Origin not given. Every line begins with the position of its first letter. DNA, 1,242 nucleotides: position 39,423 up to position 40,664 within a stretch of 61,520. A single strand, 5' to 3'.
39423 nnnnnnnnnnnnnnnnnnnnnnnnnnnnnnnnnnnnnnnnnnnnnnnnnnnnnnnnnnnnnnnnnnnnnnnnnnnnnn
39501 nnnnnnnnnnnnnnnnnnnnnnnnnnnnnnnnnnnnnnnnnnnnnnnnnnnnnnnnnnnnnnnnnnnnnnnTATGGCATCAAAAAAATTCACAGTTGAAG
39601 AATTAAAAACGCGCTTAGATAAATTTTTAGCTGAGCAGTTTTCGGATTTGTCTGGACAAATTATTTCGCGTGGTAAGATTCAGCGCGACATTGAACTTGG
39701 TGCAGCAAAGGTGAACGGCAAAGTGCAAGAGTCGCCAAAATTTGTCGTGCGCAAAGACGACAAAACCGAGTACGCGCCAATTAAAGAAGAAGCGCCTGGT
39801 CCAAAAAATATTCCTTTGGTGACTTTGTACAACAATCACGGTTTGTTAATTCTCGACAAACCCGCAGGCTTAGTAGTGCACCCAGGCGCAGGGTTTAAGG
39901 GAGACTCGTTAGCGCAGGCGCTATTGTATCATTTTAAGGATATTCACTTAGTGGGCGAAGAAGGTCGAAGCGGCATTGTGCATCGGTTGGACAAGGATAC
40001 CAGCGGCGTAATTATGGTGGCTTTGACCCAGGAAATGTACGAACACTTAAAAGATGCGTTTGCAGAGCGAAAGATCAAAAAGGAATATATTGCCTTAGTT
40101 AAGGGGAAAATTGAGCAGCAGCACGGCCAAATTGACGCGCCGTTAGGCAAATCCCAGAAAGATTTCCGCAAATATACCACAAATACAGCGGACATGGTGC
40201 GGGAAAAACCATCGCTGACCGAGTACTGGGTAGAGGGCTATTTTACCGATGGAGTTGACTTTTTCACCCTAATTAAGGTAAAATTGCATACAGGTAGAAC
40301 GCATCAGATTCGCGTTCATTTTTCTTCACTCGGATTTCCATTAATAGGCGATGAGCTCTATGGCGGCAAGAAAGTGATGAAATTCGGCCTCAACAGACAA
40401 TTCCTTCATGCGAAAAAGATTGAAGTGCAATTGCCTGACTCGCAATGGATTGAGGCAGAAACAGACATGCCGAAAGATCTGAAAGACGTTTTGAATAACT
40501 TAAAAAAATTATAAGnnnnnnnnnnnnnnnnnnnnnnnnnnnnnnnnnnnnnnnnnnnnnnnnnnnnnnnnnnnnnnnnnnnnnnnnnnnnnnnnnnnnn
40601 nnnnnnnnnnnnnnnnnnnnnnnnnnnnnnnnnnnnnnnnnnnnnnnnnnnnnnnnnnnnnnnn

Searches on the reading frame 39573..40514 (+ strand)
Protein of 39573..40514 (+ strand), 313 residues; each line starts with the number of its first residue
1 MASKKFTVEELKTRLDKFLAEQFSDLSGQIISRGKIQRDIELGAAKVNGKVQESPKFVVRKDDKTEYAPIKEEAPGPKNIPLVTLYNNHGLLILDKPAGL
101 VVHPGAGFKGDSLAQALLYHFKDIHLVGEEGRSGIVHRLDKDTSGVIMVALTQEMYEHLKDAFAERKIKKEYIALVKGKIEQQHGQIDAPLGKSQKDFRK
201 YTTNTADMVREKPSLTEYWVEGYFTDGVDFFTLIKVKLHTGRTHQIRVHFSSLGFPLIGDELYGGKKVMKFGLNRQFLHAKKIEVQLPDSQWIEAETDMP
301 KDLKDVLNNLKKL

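Call 4: search_protein_families(library=pfam, proteins=[window:39573-40514:+], max_evalue=0.01)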
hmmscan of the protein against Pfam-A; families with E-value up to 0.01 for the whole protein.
window:39573-40514:+ (313 aa): 2 families
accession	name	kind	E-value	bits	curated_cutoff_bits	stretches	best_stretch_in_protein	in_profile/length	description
PF00849.27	PseudoU_synth_2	-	8e-31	107.8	26.8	1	91-252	2-152/152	RNA pseudouridylate synthase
PF01479.30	S4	-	2.1e-05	24.6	22.8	1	14-63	2-46/48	S4 domain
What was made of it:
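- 39573..40514 (+): rluD-like pseudouridine synthase lying between trmD and rplS. PF00849 and S4 domain (call 4).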
